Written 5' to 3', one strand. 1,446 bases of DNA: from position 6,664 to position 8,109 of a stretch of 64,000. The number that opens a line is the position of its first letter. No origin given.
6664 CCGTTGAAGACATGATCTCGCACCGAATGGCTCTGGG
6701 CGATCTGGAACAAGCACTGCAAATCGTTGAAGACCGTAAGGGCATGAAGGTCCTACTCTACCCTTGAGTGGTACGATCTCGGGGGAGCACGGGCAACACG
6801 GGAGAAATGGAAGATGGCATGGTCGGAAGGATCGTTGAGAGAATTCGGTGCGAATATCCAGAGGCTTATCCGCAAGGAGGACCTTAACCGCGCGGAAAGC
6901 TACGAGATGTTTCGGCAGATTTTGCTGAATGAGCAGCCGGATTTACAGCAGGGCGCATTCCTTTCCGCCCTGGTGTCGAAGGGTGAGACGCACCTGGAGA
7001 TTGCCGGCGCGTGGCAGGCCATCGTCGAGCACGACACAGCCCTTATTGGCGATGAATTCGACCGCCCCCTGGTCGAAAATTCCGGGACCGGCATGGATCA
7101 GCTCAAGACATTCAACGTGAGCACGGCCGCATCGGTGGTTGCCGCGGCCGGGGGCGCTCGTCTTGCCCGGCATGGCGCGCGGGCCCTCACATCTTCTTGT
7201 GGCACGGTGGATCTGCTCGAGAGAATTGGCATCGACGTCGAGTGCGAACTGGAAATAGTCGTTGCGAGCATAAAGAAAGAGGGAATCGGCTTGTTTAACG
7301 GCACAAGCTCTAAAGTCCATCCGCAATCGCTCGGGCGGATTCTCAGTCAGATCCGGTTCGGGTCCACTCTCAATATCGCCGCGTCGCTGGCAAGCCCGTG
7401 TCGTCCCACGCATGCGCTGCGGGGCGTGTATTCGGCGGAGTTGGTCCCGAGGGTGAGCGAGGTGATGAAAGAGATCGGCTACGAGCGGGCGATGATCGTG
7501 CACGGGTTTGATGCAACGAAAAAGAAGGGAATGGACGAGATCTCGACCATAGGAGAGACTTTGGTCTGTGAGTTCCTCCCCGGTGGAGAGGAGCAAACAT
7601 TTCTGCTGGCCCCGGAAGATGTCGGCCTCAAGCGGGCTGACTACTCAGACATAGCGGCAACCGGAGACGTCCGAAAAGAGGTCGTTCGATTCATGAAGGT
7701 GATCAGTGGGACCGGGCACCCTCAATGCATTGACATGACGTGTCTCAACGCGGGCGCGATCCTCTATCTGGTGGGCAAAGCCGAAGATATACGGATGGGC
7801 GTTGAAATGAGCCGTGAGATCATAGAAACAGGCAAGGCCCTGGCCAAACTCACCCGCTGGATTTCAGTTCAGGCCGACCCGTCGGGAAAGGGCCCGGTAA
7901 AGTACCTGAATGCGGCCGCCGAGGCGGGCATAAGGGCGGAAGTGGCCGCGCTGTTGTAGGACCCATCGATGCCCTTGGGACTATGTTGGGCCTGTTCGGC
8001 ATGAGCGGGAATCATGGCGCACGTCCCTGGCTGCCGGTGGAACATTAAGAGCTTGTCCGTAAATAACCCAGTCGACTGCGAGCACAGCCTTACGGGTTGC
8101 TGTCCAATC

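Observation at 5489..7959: Cobalamin riboswitch controlling an MDR dehydrogenase and a divergent TrpD-like phosphoribosyltransferase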

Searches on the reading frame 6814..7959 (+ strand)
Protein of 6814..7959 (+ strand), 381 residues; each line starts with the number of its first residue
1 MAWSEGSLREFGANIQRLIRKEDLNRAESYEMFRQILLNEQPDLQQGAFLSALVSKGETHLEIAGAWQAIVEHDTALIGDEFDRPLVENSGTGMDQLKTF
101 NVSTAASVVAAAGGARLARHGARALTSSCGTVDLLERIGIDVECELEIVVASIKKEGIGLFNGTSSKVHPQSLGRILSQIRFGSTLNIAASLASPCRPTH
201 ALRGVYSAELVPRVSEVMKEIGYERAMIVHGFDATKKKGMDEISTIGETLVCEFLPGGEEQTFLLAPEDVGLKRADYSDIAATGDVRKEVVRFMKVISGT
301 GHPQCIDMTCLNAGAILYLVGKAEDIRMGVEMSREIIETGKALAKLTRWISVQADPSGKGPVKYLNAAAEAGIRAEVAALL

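Call 4: search_protein_families(library=pfam, proteins=[window:6814-7959:+], max_evalue=0.01)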
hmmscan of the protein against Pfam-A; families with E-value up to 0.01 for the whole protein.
window:6814-7959:+ (381 aa): 2 families
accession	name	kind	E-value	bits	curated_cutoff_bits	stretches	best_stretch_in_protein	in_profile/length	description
PF00591.27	Glycos_transf_3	-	6.9e-53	180.3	27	1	85-343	3-253/253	Glycosyl transferase family, a/b domain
PF02885.22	Glycos_trans_3N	-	4.9e-15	55.5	26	1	15-73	4-62/63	Glycosyl transferase family, helical bundle domain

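Call 5: search_protein_families(library=ncbifam, proteins=[window:6814-7959:+], max_evalue=0.01)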
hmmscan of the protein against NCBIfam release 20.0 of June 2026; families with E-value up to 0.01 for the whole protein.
window:6814-7959:+ (381 aa): 12 families
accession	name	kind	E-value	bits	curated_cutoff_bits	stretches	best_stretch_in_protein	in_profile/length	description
TIGR01245.1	trpD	equivalog_domain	6e-71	239.4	199.05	1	15-351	1-329/330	anthranilate phosphoribosyltransferase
NF011201.0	PRK14607.1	equivalog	2.1e-63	214.8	670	1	14-354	198-529/534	bifunctional anthranilate synthase component II/anthranilate phosphoribosyltransferase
NF007073.0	PRK09522.1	equivalog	1.1e-36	126.9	738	1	15-347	204-525/531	bifunctional anthranilate synthase glutamate amidotransferase component TrpG/anthranilate phosphoribosyltransferase TrpD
NF005635.0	PRK07394.1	equivalog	9.5e-16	58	287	1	21-352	19-343/348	hypothetical protein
NF003338.0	PRK04350.1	subfamily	1.8e-10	39.8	434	2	14-157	95-233/502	thymidine phosphorylase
TIGR02645.1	ARCH_P_rylase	hypoth_equivalog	2.2e-10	39.6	434.6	1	14-155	89-225/493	putative thymidine phosphorylase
TIGR03327.1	AMP_phos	equivalog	3.5e-10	39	535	2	14-166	90-237/500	AMP phosphorylase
TIGR02644.1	Y_phosphoryl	subfamily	3.7e-10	39.2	409.05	2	21-164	11-152/417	pyrimidine-nucleoside phosphorylase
NF006564.0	PRK09071.1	equivalog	2e-09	36.9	257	1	22-231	28-234/335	glycosyl transferase family protein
NF004490.0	PRK05820.1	equivalog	3.1e-08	32.7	269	1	20-164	14-156/439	thymidine phosphorylase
NF004747.0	PRK06078.1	equivalog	2.6e-06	26.3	559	0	287-355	250-318/434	pyrimidine-nucleoside phosphorylase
NF006005.0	PRK08136.1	equivalog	3.2e-06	26.7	185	1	23-77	19-73/314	DNA-binding protein YbiB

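Call 8: find_homologous_proteins(query=window:6814-7959:+, max_evalue=1e-10)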
Query window:6814-7959:+ (381 aa): 2947 proteins with E <= 1e-10 among 8000 candidates; the best 120 are listed.
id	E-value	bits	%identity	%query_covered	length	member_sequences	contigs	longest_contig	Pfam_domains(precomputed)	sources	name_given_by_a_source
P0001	5.6e-246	833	100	100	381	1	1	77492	PF00591.28,PF02885.23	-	-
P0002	5.4e-221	751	89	100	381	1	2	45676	PF00591.28,PF02885.23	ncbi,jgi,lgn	-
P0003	6.6e-217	737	89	100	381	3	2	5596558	PF00591.28,PF02885.23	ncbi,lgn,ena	-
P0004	2.9e-212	722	88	100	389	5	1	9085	PF00591.28,PF02885.23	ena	-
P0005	3.5e-211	719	86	100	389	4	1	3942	PF00591.28,PF02885.23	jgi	jgi:anthranilate phosphoribosyltransferase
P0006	9.0e-209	711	86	100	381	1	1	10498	PF00591.28,PF02885.23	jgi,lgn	-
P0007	8.0e-206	701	85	100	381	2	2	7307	PF00591.28,PF02885.23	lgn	-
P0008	1.2e-205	700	83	100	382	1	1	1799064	PF00591.28,PF02885.23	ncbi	ncbi:MAG: anthranilate phosphoribosyltransferase [Syntrophobacteraceae bacterium]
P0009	3.6e-205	699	82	100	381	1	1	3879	PF00591.28,PF02885.23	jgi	jgi:anthranilate phosphoribosyltransferase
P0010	4.8e-204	695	83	100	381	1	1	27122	PF00591.28,PF02885.23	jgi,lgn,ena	-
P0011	1.1e-203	694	82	100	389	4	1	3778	PF00591.28,PF02885.23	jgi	jgi:anthranilate phosphoribosyltransferase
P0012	2.7e-201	686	81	100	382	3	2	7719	PF00591.28,PF02885.23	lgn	-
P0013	9.5e-201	684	88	92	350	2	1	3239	PF00591.28,PF02885.23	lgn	-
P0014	1.9e-200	683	82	100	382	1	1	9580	PF00591.28,PF02885.23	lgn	-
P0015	2.5e-200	683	81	100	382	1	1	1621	PF00591.28,PF02885.23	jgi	jgi:anthranilate phosphoribosyltransferase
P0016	3.6e-200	682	83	100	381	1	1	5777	PF00591.28,PF02885.23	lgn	-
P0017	5.4e-200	682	81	100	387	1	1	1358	PF00591.28,PF02885.23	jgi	jgi:anthranilate phosphoribosyltransferase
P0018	4.8e-199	679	81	100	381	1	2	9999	PF00591.28,PF02885.23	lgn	-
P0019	9.8e-199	678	81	100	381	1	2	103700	PF00591.28,PF02885.23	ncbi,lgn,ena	-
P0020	2.2e-198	676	80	100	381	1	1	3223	PF00591.28,PF02885.23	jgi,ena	-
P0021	5.6e-198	675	82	99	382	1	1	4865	PF00591.28,PF02885.23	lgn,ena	-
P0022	6.7e-198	675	80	100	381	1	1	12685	PF00591.28,PF02885.23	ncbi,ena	-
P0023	1.2e-197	674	80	100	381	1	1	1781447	PF00591.28,PF02885.23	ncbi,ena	-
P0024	8.7e-197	671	83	98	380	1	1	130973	PF00591.28,PF02885.23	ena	-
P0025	2.4e-196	670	81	100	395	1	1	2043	PF00591.28,PF02885.23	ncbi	-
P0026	8.0e-196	668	80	100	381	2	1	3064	PF00591.28,PF02885.23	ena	-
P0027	5.4e-195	665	79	100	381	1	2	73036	PF00591.28,PF02885.23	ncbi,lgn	ncbi:MAG: anthranilate phosphoribosyltransferase [Syntrophobacter sp.]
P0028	1.7e-194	664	79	100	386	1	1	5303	PF00591.28,PF02885.23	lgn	-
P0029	1.7e-192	657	78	100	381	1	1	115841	PF00591.28,PF02885.23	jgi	jgi:anthranilate phosphoribosyltransferase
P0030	1.1e-191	654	77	100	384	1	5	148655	PF00591.28,PF02885.23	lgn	-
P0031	5.3e-190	649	77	100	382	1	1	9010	PF00591.28,PF02885.23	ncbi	-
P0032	1.0e-189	648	77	100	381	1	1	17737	PF00591.28,PF02885.23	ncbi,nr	ncbi:MAG: anthranilate phosphoribosyltransferase [Desulfobacteraceae bacterium]|nr:anthranilate phos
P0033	8.0e-188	642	76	100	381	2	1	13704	PF00591.28,PF02885.23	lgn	-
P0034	4.2e-179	613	73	99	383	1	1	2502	PF00591.28,PF02885.23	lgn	-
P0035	4.9e-176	603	72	98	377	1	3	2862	PF00591.28,PF02885.23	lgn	-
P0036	1.1e-175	602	71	100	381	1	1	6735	PF00591.28,PF02885.23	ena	-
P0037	7.9e-175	599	71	100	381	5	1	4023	PF00591.28,PF02885.23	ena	-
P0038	1.8e-174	598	72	99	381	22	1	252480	PF00591.28,PF02885.23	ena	-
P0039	3.7e-174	597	71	98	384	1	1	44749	PF00591.28,PF02885.23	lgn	-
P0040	4.6e-174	596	72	99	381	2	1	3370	PF00591.28,PF02885.23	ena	-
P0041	8.0e-174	596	72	100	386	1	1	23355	PF00591.28,PF02885.23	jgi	jgi:anthranilate phosphoribosyltransferase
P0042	4.6e-173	593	71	100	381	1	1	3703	PF00591.28,PF02885.23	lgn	-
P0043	7.0e-173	593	72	99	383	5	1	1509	PF00591.28,PF02885.23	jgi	jgi:anthranilate phosphoribosyltransferase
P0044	1.0e-172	592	70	99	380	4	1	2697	PF00591.28,PF02885.23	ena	-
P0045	2.8e-172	591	71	100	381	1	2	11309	PF00591.28,PF02885.23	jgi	jgi:anthranilate phosphoribosyltransferase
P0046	4.3e-172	590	71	99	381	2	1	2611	PF00591.28,PF02885.23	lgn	-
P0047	1.1e-171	589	71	98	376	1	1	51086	PF00591.28,PF02885.23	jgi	jgi:anthranilate phosphoribosyltransferase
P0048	1.3e-171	588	71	99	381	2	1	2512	PF00591.28,PF02885.23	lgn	-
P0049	6.4e-171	586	69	98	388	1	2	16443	PF00591.28,PF02885.23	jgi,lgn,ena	-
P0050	3.9e-170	584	70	98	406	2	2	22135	PF00591.28,PF02885.23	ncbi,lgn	-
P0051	1.8e-169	581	70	98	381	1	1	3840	PF00591.28,PF02885.23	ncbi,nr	ncbi:MAG: anthranilate phosphoribosyltransferase [Desulfobacterales bacterium]|nr:anthranilate phosp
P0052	9.9e-169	579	68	100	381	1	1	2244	PF00591.28,PF02885.23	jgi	jgi:anthranilate phosphoribosyltransferase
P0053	1.5e-168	578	70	98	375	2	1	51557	PF00591.28,PF02885.23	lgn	-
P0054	3.7e-168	577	69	98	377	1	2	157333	PF00591.28,PF02885.23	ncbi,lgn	-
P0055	4.8e-168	577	69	99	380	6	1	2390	PF00591.28,PF02885.23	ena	-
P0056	1.9e-167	575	69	98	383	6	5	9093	PF00591.28,PF02885.23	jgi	jgi:anthranilate phosphoribosyltransferase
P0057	2.6e-167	574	69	100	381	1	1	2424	PF00591.28,PF02885.23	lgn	-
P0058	7.7e-167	573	68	100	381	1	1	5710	PF00591.28,PF02885.23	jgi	jgi:anthranilate phosphoribosyltransferase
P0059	7.8e-167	573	69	99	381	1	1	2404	PF00591.28,PF02885.23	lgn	-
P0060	9.2e-167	572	67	99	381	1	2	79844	PF00591.28,PF02885.23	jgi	jgi:anthranilate phosphoribosyltransferase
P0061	4.7e-166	570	67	99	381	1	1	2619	PF00591.28,PF02885.23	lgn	-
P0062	1.2e-165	569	67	97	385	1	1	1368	PF00591.28,PF02885.23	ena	-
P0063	6.9e-165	566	67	98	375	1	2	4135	PF00591.28,PF02885.23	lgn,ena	-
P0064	8.5e-165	566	68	98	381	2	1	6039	PF00591.28,PF02885.23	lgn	-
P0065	1.3e-164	565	68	99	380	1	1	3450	PF00591.28,PF02885.23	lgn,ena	-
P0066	2.2e-164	565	66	99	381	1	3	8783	PF00591.28,PF02885.23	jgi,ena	jgi:anthranilate phosphoribosyltransferase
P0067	1.6e-163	562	66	99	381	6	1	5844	PF00591.28,PF02885.23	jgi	jgi:anthranilate phosphoribosyltransferase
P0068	1.7e-163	562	68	98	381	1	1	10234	PF00591.28,PF02885.23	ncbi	-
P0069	1.6e-162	559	66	99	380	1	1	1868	PF00591.28,PF02885.23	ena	-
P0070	4.1e-162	557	65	99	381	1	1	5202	PF00591.28,PF02885.23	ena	-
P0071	8.9e-162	556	66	99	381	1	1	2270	PF00591.28,PF02885.23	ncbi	-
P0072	1.2e-161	556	66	99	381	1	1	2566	PF00591.28,PF02885.23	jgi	-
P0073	1.6e-161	555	65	99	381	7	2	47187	PF00591.28,PF02885.23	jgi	jgi:anthranilate phosphoribosyltransferase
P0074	1.9e-161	555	65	99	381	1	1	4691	PF00591.28,PF02885.23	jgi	-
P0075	5.6e-161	553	65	99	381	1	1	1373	PF00591.28,PF02885.23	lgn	-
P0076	9.1e-161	553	65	99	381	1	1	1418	PF00591.28,PF02885.23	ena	-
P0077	9.5e-161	553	67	98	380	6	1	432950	PF00591.28,PF02885.23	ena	-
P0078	1.2e-160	552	64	99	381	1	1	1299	PF00591.28,PF02885.23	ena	-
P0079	1.9e-160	552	68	98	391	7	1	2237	PF00591.28,PF02885.23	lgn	-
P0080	1.6e-159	549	68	97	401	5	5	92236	PF00591.28,PF02885.23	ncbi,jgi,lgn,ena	-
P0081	1.9e-159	548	65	99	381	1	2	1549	PF00591.28,PF02885.23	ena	-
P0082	2.4e-159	548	65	99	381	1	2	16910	PF00591.28,PF02885.23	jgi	jgi:anthranilate phosphoribosyltransferase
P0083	7.0e-159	547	65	99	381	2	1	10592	PF00591.28,PF02885.23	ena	-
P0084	4.8e-158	544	64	99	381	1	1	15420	PF00591.28,PF02885.23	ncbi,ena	-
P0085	7.7e-158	543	65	99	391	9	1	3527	PF00591.28,PF02885.23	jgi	jgi:anthranilate phosphoribosyltransferase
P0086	2.1e-157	542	65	99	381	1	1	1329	PF00591.28,PF02885.23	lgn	-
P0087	3.1e-157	541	67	98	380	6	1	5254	PF00591.28,PF02885.23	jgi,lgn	-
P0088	7.1e-157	540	65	99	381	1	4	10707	PF00591.28,PF02885.23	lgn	-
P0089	2.4e-155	535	64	99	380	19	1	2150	PF00591.28,PF02885.23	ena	-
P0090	3.5e-155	534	65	98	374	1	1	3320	PF00591.28,PF02885.23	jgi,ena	-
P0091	3.8e-155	534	65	99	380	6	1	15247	PF00591.28,PF02885.23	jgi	jgi:anthranilate phosphoribosyltransferase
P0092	1.1e-154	533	65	98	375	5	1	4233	PF00591.28,PF02885.23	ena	-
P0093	3.0e-154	531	65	99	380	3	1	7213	PF00591.28,PF02885.23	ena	-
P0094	3.5e-154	531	64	100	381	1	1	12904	PF00591.28,PF02885.23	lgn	-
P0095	4.8e-154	531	64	100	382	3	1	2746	PF00591.28,PF02885.23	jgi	jgi:anthranilate phosphoribosyltransferase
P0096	5.9e-154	530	65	98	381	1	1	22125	PF00591.28,PF02885.23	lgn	-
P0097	9.6e-154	530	66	93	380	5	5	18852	PF00591.28,PF02885.23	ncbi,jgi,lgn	-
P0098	2.4e-153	528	63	99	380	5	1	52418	PF00591.28,PF02885.23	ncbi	-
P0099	1.0e-152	526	63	99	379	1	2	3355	PF00591.28,PF02885.23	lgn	-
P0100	1.3e-152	526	65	98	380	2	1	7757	PF00591.28,PF02885.23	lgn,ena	-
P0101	3.3e-152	525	63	97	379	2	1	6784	PF00591.28,PF02885.23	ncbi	-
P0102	3.9e-152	524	64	99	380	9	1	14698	PF00591.28,PF02885.23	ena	-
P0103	5.6e-152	524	65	93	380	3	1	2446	PF00591.28,PF02885.23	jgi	jgi:anthranilate phosphoribosyltransferase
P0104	6.3e-152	524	66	93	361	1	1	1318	PF00591.28,PF02885.23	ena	-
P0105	9.3e-152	523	62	96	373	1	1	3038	PF00591.28,PF02885.23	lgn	-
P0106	3.0e-151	521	64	98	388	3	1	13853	PF00591.28,PF02885.23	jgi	-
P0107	3.8e-151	521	63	99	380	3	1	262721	PF00591.28,PF02885.23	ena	-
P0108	7.8e-151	520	63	99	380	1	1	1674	PF00591.28,PF02885.23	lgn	-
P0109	9.3e-151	520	61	100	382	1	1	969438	PF00591.28,PF02885.23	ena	-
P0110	1.3e-150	519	67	92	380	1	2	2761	PF00591.28,PF02885.23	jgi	jgi:anthranilate phosphoribosyltransferase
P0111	1.5e-150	519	63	99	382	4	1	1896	PF00591.28,PF02885.23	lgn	-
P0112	2.0e-150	519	62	99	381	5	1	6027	PF00591.28,PF02885.23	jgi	jgi:anthranilate phosphoribosyltransferase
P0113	2.3e-150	519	62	100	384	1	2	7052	PF00591.28,PF02885.23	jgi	jgi:anthranilate phosphoribosyltransferase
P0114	2.6e-150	518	63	99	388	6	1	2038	PF00591.28,PF02885.23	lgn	-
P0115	2.7e-150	518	63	99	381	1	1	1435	PF00591.28,PF02885.23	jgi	jgi:anthranilate phosphoribosyltransferase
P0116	4.4e-150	518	63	100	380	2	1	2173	PF00591.28,PF02885.23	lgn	-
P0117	5.3e-150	517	62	100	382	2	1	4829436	PF00591.28,PF02885.23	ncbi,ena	-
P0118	5.5e-150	517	62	99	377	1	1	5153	PF00591.28,PF02885.23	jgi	jgi:anthranilate phosphoribosyltransferase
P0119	6.2e-150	517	63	97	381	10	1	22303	PF00591.28,PF02885.23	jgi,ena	-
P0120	6.8e-150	517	62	99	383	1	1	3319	PF00591.28,PF02885.23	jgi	jgi:anthranilate phosphoribosyltransferase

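Call 9: find_related_loci(query=window:6814-7956:+, collection=genome_contigs, flank=6000)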
Query window:6814-7956:+ (381 aa) in genome_contigs; peptide patterns used: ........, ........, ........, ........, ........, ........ (x = any residue, [..] = any of these).
73 stretches matched a pattern; 10 encode a relative of the query (tblastn E <= 1e-3); 9 distinct loci.
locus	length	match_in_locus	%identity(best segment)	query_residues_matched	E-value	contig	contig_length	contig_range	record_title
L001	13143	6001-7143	89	1-381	0e+0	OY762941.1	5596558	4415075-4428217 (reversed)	MAG: uncultured Syntrophobacter sp. isolate 8beb1b32-fcc7-4ae2-b8e9-2f20d438afad genome assembly, chromosome: 1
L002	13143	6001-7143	80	1-381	0e+0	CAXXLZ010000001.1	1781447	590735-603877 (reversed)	MAG: Thermodesulfobacteriota bacterium isolate 2fdc769d-9a05-4c3a-9363-a2f454578bb3 genome assembly, contig: contig_1, w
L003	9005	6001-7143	80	1-381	0e+0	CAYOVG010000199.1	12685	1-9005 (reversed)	MAG TPA_asm: uncultured Syntrophobacteraceae bacterium isolate binchicken_co168_41 genome assembly, contig: NODE_8469_le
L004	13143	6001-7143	79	1-381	0e+0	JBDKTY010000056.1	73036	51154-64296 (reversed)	MAG: Syntrophobacter sp. isolate 7_bin.95 c_000000240624, whole genome shotgun sequence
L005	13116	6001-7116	69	4-375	3e-172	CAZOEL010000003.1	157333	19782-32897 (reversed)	MAG TPA_asm: uncultured Syntrophobacteraceae bacterium isolate binchicken_co269_257 genome assembly, contig: NODE_96_len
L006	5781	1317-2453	67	3-381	1e-169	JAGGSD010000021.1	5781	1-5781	MAG: Syntrophobacterales bacterium isolate AUK013 PB_MANV_013_c_000000001215, whole genome shotgun sequence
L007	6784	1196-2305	63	8-377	1e-154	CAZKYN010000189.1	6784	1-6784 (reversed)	MAG TPA_asm: uncultured Syntrophaceae bacterium isolate binchicken_co20_89 genome assembly, contig: NODE_20018_length_67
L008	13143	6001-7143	62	1-381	1e-152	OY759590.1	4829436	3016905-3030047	MAG: Desulfarculia bacterium isolate 49400898-fc5b-42b7-bef8-a303f8702bb8 genome assembly, chromosome: 1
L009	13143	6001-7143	89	1-381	0e+0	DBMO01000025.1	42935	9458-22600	MAG TPA_asm: Desulfarculales bacterium UBA696 UBA696_contig_172, whole genome shotgun sequence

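Call 19: search_protein_representatives(protein=window:6814-7956:+)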
Query: 381 residues. Proteins with E-value up to 0.001 (for the whole library): 8647; up to 1e-10: 4458; up to 1e-30: 734. The best 150 are listed.
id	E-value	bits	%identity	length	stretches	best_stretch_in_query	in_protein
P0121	7.6e-127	439.5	57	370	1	5-365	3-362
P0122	1.3e-119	415.7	57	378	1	7-356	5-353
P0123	3.3e-107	374.9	49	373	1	2-355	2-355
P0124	2.9e-100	352.1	48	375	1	5-373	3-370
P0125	1.8e-95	336.3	70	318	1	5-233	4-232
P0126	8.7e-95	334.1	68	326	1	5-239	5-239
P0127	1.1e-94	333.7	43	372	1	4-353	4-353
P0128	2.8e-92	325.8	48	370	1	5-358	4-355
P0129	3.2e-89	315.8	47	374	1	12-372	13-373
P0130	4.7e-88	311.9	43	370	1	6-353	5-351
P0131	3.9e-85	302.3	63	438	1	5-234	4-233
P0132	2.6e-84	299.6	57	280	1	32-274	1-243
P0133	1.5e-82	293.8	75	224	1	72-249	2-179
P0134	2.0e-81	290.1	48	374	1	10-354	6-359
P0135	1.2e-76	274.4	57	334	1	8-250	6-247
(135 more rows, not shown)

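Call 24: find_related_loci(query=A3, collection=genome_contigs, flank=6000)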
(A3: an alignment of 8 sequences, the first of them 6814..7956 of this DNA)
Query A3 (381 aa) in genome_contigs; peptide patterns used: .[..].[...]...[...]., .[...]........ (x = any residue, [..] = any of these).
600 stretches matched a pattern (row limit reached: there are more); 554 encode a relative of the query (tblastn E <= 1e-3); the best 80 are kept; 80 distinct loci.
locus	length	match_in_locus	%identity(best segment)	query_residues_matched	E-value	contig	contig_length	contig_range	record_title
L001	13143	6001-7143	89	1-381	0e+0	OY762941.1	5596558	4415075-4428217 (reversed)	MAG: uncultured Syntrophobacter sp. isolate 8beb1b32-fcc7-4ae2-b8e9-2f20d438afad genome assembly, chromosome: 1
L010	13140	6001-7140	81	2-381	0e+0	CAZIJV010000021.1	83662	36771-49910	MAG TPA_asm: uncultured Syntrophobacter sp. isolate SRP239243_co1_430 genome assembly, contig: NODE_252_length_83662_cov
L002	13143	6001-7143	80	1-381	0e+0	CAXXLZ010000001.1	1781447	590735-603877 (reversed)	MAG: Thermodesulfobacteriota bacterium isolate 2fdc769d-9a05-4c3a-9363-a2f454578bb3 genome assembly, contig: contig_1, w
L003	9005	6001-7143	80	1-381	0e+0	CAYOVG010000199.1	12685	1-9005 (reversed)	MAG TPA_asm: uncultured Syntrophobacteraceae bacterium isolate binchicken_co168_41 genome assembly, contig: NODE_8469_le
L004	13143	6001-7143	79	1-381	0e+0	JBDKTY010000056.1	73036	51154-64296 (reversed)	MAG: Syntrophobacter sp. isolate 7_bin.95 c_000000240624, whole genome shotgun sequence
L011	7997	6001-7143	76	1-381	0e+0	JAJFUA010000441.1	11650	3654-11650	MAG: Desulfobacteraceae bacterium isolate bin.361 k141_2936370, whole genome shotgun sequence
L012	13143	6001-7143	77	1-381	0e+0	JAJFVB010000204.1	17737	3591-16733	MAG: Desulfobacteraceae bacterium isolate bin.609 k141_4035268, whole genome shotgun sequence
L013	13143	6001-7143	71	1-381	1e-177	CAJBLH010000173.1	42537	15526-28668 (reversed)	MAG: uncultured Desulfobacteraceae bacterium isolate Loc090721-6m_bin-047 genome assembly, contig: bin-047:173/315, whol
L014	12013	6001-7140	71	1-380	4e-176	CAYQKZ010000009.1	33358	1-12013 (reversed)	MAG TPA_asm: uncultured Desulfobacterales bacterium isolate SRP272421_co2_290 genome assembly, contig: NODE_2845_length_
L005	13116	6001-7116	69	4-375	2e-171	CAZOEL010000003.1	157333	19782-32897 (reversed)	MAG TPA_asm: uncultured Syntrophobacteraceae bacterium isolate binchicken_co269_257 genome assembly, contig: NODE_96_len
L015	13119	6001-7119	67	1-373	1e-169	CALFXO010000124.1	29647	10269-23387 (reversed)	MAG TPA_asm: uncultured Syntrophobacteraceae bacterium isolate SRR3330210_bin.40_CONCOCT_v1.1_MAG genome assembly, conti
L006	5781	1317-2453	67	3-381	8e-169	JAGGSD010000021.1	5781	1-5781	MAG: Syntrophobacterales bacterium isolate AUK013 PB_MANV_013_c_000000001215, whole genome shotgun sequence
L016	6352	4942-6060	69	1-373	5e-166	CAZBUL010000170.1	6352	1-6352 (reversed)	MAG TPA_asm: uncultured Desulfobacterales bacterium isolate binchicken_co309_126 genome assembly, contig: NODE_8192_leng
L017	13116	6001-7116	67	3-374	9e-165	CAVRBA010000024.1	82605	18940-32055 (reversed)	MAG: uncultured delta proteobacterium isolate MFD03551.bin.2.4 genome assembly, contig: contig_36176, whole genome shotg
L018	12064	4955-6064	68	8-377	6e-162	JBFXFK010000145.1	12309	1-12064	MAG: Desulfatirhabdiaceae bacterium isolate CA_2019_TPIn_138 NODE_18423_length_12309_cov_9.693400_TPIn, whole genome sho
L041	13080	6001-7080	59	4-363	5e-133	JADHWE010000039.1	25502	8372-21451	MAG: Kiritimatiellae bacterium isolate BS750m-G19 BS-750m-C2567, whole genome shotgun sequence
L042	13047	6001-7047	61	5-353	1e-132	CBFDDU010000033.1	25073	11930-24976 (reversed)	MAG TPA_asm: uncultured Candidatus Electrothrix sp. isolate SRR26215675_binner123_Refined_103 genome assembly, contig: E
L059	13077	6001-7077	53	4-363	2e-126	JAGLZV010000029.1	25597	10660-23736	MAG: Methanophagales archaeon isolate RS_14_10 ZL355.bin.10.fa_29, whole genome shotgun sequence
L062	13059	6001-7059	55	5-356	1e-125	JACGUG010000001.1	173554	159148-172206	MAG: archaeon isolate H03B2 scaffold_305, whole genome shotgun sequence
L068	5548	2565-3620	57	1-353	5e-124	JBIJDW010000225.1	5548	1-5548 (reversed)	MAG: Kiritimatiellia bacterium isolate ME2006-08-30D12_3300044970_group2_bin194 Rohwer_bin2526_scaffold_16380_c1, whole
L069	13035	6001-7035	58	8-353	8e-124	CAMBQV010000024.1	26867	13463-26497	MAG: Akkermansia muciniphila isolate MiH-14oct19-68 genome assembly, contig: MiH-14oct19-C3391, whole genome shotgun seq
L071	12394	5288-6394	56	8-376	1e-123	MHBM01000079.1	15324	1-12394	MAG: Lentisphaerae bacterium RIFOXYA12_FULL_48_11 rifixya3_full_scaffold_1961, whole genome shotgun sequence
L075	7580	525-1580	52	8-360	5e-123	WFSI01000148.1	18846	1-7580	MAG: Aquificota bacterium isolate S016_37 k151_831992, whole genome shotgun sequence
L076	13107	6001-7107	53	5-374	2e-123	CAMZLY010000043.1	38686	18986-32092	uncultured bacterium isolate RB_MAG_00009 genome assembly, contig: RB_MAG_00009_000000000009, whole genome shotgun seque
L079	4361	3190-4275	54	10-370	5e-124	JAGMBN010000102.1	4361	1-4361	MAG: bacterium isolate RS_16_22 ZL425.bin.22.fa_102, whole genome shotgun sequence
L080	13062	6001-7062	57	4-356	2e-122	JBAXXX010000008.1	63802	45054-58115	MAG: Verrucomicrobiia bacterium isolate ELA750 MAG750_8, whole genome shotgun sequence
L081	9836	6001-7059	53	5-356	5e-122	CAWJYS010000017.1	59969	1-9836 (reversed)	MAG: Methanotrichaceae archaeon isolate MFD03899.bin.2.83 genome assembly, contig: contig_65402, whole genome shotgun se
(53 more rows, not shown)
